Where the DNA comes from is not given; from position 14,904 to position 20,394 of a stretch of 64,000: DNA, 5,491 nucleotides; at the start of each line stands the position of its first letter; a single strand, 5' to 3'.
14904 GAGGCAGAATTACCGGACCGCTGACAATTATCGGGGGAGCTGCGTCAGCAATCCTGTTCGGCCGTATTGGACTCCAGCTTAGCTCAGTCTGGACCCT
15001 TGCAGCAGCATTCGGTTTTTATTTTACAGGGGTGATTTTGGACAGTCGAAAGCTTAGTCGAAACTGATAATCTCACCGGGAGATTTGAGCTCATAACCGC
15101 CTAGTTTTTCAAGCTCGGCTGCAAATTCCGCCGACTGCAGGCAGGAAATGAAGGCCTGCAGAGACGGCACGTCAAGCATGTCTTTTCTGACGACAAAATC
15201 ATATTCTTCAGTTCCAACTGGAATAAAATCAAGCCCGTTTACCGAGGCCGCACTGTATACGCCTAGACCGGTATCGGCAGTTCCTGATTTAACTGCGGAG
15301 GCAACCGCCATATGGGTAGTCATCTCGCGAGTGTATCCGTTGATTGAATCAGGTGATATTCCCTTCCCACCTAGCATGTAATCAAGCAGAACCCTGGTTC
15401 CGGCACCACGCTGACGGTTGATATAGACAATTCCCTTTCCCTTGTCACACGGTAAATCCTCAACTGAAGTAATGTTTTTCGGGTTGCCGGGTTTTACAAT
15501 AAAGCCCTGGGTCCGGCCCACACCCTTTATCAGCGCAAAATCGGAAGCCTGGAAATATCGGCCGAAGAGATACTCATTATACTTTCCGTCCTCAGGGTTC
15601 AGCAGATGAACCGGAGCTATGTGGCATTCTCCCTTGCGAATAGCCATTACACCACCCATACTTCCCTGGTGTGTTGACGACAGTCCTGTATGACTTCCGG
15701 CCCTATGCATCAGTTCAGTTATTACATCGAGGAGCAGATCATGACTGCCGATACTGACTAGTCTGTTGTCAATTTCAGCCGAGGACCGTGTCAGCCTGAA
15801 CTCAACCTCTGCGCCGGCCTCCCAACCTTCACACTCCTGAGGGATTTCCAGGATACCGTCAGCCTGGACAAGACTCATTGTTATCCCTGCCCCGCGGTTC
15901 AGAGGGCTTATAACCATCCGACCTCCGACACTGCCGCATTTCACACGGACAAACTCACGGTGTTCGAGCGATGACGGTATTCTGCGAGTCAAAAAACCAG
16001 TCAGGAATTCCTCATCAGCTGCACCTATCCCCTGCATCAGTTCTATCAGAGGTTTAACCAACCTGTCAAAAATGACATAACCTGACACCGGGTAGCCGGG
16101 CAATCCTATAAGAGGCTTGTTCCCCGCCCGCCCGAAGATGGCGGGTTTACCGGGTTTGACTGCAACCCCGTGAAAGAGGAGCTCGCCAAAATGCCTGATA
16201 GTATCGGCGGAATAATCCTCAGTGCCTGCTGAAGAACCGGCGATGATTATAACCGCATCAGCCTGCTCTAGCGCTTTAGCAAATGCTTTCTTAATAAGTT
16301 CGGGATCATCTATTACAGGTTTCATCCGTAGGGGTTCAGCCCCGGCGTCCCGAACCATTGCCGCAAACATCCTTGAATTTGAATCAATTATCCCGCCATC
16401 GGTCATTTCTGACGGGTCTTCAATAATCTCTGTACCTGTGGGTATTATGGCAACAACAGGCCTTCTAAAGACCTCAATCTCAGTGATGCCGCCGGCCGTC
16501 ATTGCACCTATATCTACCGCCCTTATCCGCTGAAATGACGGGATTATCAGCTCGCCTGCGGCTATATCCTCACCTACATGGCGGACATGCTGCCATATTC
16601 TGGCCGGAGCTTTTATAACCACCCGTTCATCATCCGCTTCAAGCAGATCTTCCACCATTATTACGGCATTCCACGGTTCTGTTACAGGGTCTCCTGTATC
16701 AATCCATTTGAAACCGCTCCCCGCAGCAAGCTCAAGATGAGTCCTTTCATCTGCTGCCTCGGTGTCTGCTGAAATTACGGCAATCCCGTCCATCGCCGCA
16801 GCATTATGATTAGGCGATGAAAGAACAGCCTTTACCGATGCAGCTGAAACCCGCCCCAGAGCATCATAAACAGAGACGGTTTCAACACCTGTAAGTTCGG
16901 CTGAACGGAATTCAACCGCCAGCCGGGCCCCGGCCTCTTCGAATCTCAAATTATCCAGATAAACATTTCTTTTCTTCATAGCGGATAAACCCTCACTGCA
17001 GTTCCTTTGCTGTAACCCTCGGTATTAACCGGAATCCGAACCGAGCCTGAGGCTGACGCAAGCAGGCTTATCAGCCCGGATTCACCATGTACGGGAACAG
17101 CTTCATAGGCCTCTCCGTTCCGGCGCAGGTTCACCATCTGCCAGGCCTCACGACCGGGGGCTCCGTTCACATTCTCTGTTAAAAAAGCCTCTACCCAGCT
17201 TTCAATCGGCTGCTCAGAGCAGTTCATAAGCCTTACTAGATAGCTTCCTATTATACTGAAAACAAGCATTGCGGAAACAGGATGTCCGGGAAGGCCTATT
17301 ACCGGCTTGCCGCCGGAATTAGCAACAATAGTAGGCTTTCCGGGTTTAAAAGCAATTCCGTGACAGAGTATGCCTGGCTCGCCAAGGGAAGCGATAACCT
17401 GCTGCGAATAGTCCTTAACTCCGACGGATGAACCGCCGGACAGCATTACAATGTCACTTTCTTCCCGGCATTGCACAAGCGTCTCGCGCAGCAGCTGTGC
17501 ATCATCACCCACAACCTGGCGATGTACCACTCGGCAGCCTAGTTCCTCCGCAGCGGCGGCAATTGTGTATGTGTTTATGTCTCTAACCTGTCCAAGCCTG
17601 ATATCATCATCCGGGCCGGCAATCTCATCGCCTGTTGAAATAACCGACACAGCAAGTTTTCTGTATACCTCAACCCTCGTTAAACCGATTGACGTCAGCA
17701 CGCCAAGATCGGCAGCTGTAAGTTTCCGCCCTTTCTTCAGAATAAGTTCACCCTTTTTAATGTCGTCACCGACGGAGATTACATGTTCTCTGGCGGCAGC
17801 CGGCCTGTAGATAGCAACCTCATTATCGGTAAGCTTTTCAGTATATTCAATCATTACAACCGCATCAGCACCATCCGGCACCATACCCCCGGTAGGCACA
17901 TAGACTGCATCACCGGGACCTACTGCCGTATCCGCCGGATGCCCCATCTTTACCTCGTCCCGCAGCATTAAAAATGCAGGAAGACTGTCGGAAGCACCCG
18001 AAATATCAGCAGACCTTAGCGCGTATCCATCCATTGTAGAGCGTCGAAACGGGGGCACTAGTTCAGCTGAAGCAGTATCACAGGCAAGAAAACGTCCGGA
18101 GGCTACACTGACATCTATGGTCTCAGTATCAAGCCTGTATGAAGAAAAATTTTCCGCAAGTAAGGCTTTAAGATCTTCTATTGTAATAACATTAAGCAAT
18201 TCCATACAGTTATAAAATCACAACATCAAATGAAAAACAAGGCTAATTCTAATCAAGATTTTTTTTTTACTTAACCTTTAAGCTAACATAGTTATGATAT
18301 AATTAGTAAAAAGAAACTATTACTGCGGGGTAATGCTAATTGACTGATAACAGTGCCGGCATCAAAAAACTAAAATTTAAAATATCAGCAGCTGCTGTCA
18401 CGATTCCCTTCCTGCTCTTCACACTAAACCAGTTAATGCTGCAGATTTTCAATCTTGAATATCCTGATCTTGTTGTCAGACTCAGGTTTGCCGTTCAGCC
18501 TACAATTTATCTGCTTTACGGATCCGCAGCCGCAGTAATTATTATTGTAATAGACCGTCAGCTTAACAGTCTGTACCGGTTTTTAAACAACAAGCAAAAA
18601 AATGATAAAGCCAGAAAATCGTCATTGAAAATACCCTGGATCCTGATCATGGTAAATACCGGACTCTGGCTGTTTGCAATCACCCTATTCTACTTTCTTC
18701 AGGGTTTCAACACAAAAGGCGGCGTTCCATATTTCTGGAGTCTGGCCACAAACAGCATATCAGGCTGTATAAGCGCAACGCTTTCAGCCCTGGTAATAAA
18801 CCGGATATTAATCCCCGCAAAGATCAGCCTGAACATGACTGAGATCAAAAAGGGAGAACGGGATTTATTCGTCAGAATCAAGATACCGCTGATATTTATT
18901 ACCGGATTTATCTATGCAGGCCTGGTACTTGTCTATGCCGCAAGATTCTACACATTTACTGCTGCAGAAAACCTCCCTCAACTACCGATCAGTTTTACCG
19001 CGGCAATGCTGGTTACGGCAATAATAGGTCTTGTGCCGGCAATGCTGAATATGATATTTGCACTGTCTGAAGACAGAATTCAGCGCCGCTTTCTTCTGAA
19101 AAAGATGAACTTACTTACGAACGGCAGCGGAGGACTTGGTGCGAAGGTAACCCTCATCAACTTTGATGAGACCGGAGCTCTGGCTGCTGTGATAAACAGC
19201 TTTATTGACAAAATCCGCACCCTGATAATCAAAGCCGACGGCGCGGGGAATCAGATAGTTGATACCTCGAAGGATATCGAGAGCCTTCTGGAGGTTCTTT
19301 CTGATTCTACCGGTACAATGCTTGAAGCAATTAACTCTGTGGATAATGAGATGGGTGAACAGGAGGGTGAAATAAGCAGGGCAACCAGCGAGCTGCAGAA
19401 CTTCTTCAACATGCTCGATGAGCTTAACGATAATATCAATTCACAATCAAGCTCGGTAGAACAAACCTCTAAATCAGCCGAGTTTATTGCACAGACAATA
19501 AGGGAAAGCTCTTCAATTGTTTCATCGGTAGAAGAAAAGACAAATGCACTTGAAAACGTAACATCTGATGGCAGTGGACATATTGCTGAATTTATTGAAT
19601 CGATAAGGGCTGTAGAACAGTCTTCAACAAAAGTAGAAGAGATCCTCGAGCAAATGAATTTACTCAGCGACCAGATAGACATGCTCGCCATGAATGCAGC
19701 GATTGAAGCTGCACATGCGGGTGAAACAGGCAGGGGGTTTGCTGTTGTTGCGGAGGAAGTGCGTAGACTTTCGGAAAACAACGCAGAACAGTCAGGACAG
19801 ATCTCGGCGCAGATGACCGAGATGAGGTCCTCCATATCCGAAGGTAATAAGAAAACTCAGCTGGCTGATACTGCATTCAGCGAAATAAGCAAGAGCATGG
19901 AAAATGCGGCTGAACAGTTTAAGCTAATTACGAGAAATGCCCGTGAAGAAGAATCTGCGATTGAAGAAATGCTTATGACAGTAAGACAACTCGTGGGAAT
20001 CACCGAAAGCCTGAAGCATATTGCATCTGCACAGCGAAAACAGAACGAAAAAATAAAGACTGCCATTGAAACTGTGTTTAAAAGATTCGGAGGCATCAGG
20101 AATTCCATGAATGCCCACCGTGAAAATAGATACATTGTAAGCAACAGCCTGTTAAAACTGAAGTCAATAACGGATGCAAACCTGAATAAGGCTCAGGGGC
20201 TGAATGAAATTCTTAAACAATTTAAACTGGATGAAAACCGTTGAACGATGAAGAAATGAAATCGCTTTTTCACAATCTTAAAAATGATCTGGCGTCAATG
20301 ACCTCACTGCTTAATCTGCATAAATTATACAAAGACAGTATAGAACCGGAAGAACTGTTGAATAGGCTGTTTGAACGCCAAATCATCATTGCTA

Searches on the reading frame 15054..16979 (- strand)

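Call 59: search_protein_families(library=pfam, proteins=[window:15054-16979:-], max_evalue=0.00001)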
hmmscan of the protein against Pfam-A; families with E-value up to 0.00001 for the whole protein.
window:15054-16979:- (641 aa): 5 families
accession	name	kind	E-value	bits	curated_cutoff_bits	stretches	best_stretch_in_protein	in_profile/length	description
PF12727.12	PBP_like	-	5.8e-69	231.6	27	1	423-615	3-193/193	PBP superfamily domain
PF03453.22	MoeA_N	-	7.3e-30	104.2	30.8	1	14-163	4-159/160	MoeA N-terminal region (domain I and II)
PF00994.29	MoCF_biosynth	-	7.4e-28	97.5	26.6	1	177-313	1-143/144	Probable molybdopterin binding domain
PF03454.20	MoeA_C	-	7e-15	55.4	22.1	1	330-394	4-69/72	MoeA C-terminal region (domain IV)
PF13531.11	SBP_bac_11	-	7.9e-06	26.2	25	0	492-627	82-225/227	Bacterial extracellular solute-binding protein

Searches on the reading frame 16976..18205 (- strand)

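Call 59: search_protein_families(library=pfam, proteins=[window:16976-18205:-], max_evalue=0.00001)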
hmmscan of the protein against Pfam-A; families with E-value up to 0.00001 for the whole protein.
window:16976-18205:- (409 aa): 3 families
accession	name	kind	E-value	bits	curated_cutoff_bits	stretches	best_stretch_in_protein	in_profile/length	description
PF03453.22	MoeA_N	-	2.3e-42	144.8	30.8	1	8-174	2-160/160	MoeA N-terminal region (domain I and II)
PF00994.29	MoCF_biosynth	-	1.1e-29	103.4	26.6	1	188-320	2-138/144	Probable molybdopterin binding domain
PF03454.20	MoeA_C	-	1.9e-11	44.5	22.1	1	342-409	4-72/72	MoeA C-terminal region (domain IV)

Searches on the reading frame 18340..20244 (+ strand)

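Call 59: search_protein_families(library=pfam, proteins=[window:18340-20244:+], max_evalue=0.00001)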
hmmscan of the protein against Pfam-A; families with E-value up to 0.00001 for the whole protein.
window:18340-20244:+ (634 aa): 1 family
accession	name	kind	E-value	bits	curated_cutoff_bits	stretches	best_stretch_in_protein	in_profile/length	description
PF00015.26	MCPsignal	-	6e-28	98.3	34.6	1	406-562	9-162/172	Methyl-accepting chemotaxis protein (MCP) signalling domain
